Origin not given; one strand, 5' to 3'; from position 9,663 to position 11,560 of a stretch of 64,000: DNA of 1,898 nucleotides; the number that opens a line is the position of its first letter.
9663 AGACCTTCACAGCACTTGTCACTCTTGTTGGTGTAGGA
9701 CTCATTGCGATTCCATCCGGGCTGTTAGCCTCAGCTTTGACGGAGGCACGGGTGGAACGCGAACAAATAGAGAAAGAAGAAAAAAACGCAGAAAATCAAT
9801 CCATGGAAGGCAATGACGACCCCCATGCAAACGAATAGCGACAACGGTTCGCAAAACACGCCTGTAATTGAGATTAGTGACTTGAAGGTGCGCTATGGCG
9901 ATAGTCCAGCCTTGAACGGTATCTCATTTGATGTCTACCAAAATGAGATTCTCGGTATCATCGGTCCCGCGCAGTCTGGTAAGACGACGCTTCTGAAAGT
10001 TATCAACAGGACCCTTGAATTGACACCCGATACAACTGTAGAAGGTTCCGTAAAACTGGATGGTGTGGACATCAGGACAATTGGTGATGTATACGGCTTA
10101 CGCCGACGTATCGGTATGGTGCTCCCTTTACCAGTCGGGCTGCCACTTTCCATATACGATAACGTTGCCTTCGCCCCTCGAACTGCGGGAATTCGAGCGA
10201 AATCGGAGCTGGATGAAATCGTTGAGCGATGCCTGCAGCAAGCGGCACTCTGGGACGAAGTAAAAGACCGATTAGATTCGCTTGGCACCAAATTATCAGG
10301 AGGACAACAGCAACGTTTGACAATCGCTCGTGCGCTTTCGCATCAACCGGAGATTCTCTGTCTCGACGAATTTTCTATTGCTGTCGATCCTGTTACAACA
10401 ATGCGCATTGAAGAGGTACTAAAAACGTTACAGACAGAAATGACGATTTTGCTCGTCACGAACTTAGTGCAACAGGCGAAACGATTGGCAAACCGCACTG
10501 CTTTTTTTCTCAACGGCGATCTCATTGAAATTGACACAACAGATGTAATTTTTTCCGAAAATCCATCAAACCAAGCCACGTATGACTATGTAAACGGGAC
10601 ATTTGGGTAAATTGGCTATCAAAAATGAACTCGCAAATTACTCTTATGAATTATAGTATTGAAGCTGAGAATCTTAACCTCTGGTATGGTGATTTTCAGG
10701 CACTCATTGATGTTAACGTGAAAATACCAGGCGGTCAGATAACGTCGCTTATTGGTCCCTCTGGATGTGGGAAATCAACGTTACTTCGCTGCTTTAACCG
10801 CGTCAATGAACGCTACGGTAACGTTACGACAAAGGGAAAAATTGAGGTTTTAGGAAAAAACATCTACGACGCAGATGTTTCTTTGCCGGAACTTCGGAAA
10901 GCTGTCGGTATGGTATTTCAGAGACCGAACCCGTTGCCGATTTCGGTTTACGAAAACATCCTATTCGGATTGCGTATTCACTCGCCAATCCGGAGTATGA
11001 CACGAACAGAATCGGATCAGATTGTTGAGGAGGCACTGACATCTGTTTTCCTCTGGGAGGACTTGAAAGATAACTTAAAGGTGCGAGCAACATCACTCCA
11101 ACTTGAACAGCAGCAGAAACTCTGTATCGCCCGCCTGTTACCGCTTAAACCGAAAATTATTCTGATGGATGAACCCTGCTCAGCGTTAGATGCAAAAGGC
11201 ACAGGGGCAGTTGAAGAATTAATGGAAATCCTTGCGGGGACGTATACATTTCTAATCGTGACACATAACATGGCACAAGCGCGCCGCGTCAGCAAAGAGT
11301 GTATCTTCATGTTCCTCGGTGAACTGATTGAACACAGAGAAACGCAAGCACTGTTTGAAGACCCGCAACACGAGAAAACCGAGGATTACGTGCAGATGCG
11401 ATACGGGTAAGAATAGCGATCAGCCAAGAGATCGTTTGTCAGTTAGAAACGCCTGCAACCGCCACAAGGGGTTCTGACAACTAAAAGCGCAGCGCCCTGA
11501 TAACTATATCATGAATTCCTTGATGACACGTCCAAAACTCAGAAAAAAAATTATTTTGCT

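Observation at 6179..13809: Expanded pst operon with three PstB paralogues whose ATPase motifs are degenerate in a complementary pattern, plus a second PstA-like permease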

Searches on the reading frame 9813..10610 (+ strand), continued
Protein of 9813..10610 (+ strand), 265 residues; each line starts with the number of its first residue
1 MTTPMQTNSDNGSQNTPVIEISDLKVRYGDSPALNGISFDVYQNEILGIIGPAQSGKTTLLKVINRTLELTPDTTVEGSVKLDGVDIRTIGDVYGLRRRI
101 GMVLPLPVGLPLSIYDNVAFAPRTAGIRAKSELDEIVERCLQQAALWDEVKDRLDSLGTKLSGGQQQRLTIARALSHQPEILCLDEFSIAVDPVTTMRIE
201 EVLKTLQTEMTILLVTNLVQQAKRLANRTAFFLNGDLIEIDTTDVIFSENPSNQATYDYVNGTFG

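Call 59: find_encoding_contigs(protein=P0394, flank=9000, max_places=2)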
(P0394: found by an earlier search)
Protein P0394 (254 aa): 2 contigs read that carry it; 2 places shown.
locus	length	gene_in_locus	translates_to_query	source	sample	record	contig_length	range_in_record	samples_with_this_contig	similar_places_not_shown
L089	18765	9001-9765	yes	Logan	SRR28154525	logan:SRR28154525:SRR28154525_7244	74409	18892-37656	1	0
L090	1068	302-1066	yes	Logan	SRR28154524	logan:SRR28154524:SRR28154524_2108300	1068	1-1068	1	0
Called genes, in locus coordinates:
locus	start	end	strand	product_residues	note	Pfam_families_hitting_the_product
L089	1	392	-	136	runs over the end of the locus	PF01258:zf-dskA_traR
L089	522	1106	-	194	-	-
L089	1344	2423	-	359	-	PF09949:APP1_cat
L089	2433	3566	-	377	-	PF00011:HSP20 (weak)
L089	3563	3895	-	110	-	-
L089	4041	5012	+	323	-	-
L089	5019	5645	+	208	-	PF02545:Maf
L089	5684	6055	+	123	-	-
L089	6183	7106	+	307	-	PF12849:PBP_like_2, PF12727:PBP_like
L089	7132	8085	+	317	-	PF00528:BPD_transp_1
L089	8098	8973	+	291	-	PF00528:BPD_transp_1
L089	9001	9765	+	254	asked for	PF00005:ABC_tran, PF13304:AAA_21 (faint)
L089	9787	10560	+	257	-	PF00005:ABC_tran, PF02463:SMC_N (faint), PF13304:AAA_21 (faint)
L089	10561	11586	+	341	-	-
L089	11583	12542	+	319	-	-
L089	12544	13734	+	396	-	PF03054:tRNA_Me_trans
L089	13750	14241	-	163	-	-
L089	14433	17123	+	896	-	PF00330:Aconitase, PF00694:Aconitase_C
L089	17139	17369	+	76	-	-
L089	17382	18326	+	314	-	-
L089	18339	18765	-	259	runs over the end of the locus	PF00106:adh_short, PF13561:adh_short_C2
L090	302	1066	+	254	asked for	PF00005:ABC_tran, PF13304:AAA_21 (faint)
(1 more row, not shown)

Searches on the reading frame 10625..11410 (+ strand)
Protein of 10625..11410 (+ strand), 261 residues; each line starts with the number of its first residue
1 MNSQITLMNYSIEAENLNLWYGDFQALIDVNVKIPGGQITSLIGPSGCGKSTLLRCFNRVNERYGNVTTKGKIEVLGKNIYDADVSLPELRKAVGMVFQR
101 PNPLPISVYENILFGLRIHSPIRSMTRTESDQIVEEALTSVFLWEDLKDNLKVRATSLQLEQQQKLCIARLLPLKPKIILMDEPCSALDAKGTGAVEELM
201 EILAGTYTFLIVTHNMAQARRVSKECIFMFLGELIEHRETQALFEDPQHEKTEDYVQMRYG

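Call 3: search_protein_families(library=pfam, proteins=[window:10625-11410:+], max_evalue=0.01)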
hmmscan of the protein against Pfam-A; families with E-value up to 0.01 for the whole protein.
window:10625-11410:+ (261 aa): 10 families
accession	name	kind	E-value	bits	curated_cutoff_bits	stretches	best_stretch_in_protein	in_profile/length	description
PF00005.33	ABC_tran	-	4.6e-26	92.5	25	1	29-185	3-136/137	ABC transporter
PF13304.12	AAA_21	-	1e-06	29.5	27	1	39-72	1-45/304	AAA domain, putative AbiEii toxin, Type IV TA system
PF13191.12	AAA_16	-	0.00018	22.5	32.6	1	31-76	18-63/167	AAA ATPase domain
PF02463.25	SMC_N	-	0.00029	20.8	40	0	178-222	161-205/220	RecF/RecN/SMC N terminal domain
PF13476.12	AAA_23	-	0.0012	20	27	1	29-58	16-40/201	AAA domain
PF13555.12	AAA_29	-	0.0013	18.9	27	1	29-54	16-39/61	P-loop containing region of AAA domain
PF13401.12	AAA_22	-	0.0014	19.4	27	1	37-72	5-33/130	AAA domain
PF05621.17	TniB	-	0.0022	17.9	22.4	0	39-76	37-73/189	Bacterial TniB protein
PF03193.22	RsgA_GTPase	-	0.0036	17.6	30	1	34-58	104-127/174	RsgA GTPase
PF13166.12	AAA_13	-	0.0052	16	36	0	175-226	526-581/713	AAA domain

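Call 4: search_protein_families(library=ncbifam, proteins=[window:10625-11410:+], max_evalue=0.01)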
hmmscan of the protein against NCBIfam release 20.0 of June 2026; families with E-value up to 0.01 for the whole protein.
window:10625-11410:+ (261 aa): 185 families (the best 25 are shown)
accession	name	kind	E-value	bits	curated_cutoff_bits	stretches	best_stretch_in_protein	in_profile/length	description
TIGR00972.1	3a0107s01c2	equivalog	7.4e-94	313.7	343.2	1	12-261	2-248/248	phosphate ABC transporter ATP-binding protein PstB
NF010860.0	PRK14267.1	equivalog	1.4e-74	250.9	412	1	8-259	1-251/253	phosphate ABC transporter ATP-binding protein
NF010851.0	PRK14258.1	subfamily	2.9e-60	203.9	425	1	11-260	7-260/261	phosphate ABC transporter ATP-binding protein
NF010864.0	PRK14271.1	equivalog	2.8e-55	187.3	561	1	12-257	22-263/276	phosphate ABC transporter ATP-binding protein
NF010840.0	PRK14246.1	equivalog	3.6e-55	187.4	425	1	16-259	15-255/257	phosphate ABC transporter ATP-binding protein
NF007027.0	PRK09493.1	equivalog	8.3e-42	143.2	379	1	12-257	2-237/240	glutamine ABC transporter ATP-binding protein GlnQ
NF008428.0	PRK11264.1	equivalog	2.1e-39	135.3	406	1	12-257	4-245/250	L-cystine ABC transporter ATP-binding protein TcyN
NF008338.0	PRK11124.1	equivalog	8.4e-39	133.5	369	1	11-256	2-240/242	arginine ABC transporter ATP-binding protein ArtP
TIGR02315.1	ABC_phnC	equivalog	4.5e-35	121.2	266.1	1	12-243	2-233/243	phosphonate ABC transporter ATP-binding protein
TIGR04521.1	ECF_ATPase_2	equivalog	6.9e-34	117.2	330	1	23-249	17-238/279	energy-coupling factor transporter ATPase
TIGR03005.1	ectoine_ehuA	equivalog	8.3e-33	113.6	345.4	1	14-257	3-248/252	ectoine/hydroxyectoine ABC transporter ATP-binding protein EhuA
TIGR00968.1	3a0106s01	subfamily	1.1e-31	110.2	342.75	1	13-250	2-225/237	sulfate ABC transporter ATP-binding protein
TIGR02314.1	ABC_MetN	equivalog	2.7e-31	108.9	499.7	1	24-257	18-242/343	methionine ABC transporter ATP-binding protein MetN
TIGR03265.1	PhnT2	equivalog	1.5e-30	106.6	457.7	1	12-256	5-235/353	putative 2-aminoethylphosphonate ABC transporter ATP-binding protein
TIGR04520.1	ECF_ATPase_1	equivalog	2.1e-30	106.1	315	1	12-248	1-228/269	energy-coupling factor transporter ATPase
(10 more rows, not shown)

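Call 5: search_solved_structures(query=window:10625-11410:+, max_evalue=1e-20, show_alignments=2)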
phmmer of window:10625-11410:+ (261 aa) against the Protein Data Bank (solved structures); distinct sequences matched with E-value up to 1e-20: 66 (the best 60 are shown).
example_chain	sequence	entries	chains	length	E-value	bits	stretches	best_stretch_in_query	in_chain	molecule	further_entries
9k3x_C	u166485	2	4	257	1.2e-71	244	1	11-261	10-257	Phosphate import ATP-binding protein PstB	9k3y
9k3s_C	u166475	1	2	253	1.4e-69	237.3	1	11-256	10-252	Phosphate import ATP-binding protein PstB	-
4f4c_A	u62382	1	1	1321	2e-41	145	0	14-243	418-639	Multidrug resistance protein pgp-1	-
8sa0_A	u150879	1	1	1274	2.2e-37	131.8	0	24-222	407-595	ATP-dependent translocase ABCB1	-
8gmg_A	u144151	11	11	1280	2.3e-37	131.8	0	24-222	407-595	ATP-dependent translocase ABCB1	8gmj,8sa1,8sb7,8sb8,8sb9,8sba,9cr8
6qex_A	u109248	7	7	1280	2.3e-37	131.8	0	24-222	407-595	Multidrug resistance protein 1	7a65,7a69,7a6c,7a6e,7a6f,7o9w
8y6h_A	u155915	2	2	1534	3.6e-37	131.1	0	24-222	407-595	ATP-dependent translocase ABCB1,mNeonGreen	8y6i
2olj_A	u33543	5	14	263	4.6e-37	130.8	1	11-256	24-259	Amino acid ABC transporter | protein ArtP | ArtP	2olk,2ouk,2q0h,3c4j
3c41_J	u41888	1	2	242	5.7e-37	130.5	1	12-256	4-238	Amino acid ABC transporter (ArtP)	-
6c0v_A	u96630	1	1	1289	1.6e-36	129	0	24-222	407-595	Multidrug resistance protein 1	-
9oe1_A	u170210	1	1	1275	1.7e-36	128.9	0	9-236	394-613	ATP-binding cassette, sub-family B (MDR/TAP), member 4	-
9ody_A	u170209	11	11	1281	1.7e-36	128.9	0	9-236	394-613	ATP-binding cassette, sub-family B (MDR/TAP), member 4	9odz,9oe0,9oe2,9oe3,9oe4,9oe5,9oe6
4u00_A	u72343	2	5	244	3.5e-36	127.9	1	12-257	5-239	Amino acid ABC transporter, ATP-binding protein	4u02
6q81_A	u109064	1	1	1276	3.5e-36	127.9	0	14-223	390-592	P-glycoprotein (ABCB1)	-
6ujw_A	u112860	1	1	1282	3.5e-36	127.9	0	14-223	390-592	ATP-dependent translocase ABCB1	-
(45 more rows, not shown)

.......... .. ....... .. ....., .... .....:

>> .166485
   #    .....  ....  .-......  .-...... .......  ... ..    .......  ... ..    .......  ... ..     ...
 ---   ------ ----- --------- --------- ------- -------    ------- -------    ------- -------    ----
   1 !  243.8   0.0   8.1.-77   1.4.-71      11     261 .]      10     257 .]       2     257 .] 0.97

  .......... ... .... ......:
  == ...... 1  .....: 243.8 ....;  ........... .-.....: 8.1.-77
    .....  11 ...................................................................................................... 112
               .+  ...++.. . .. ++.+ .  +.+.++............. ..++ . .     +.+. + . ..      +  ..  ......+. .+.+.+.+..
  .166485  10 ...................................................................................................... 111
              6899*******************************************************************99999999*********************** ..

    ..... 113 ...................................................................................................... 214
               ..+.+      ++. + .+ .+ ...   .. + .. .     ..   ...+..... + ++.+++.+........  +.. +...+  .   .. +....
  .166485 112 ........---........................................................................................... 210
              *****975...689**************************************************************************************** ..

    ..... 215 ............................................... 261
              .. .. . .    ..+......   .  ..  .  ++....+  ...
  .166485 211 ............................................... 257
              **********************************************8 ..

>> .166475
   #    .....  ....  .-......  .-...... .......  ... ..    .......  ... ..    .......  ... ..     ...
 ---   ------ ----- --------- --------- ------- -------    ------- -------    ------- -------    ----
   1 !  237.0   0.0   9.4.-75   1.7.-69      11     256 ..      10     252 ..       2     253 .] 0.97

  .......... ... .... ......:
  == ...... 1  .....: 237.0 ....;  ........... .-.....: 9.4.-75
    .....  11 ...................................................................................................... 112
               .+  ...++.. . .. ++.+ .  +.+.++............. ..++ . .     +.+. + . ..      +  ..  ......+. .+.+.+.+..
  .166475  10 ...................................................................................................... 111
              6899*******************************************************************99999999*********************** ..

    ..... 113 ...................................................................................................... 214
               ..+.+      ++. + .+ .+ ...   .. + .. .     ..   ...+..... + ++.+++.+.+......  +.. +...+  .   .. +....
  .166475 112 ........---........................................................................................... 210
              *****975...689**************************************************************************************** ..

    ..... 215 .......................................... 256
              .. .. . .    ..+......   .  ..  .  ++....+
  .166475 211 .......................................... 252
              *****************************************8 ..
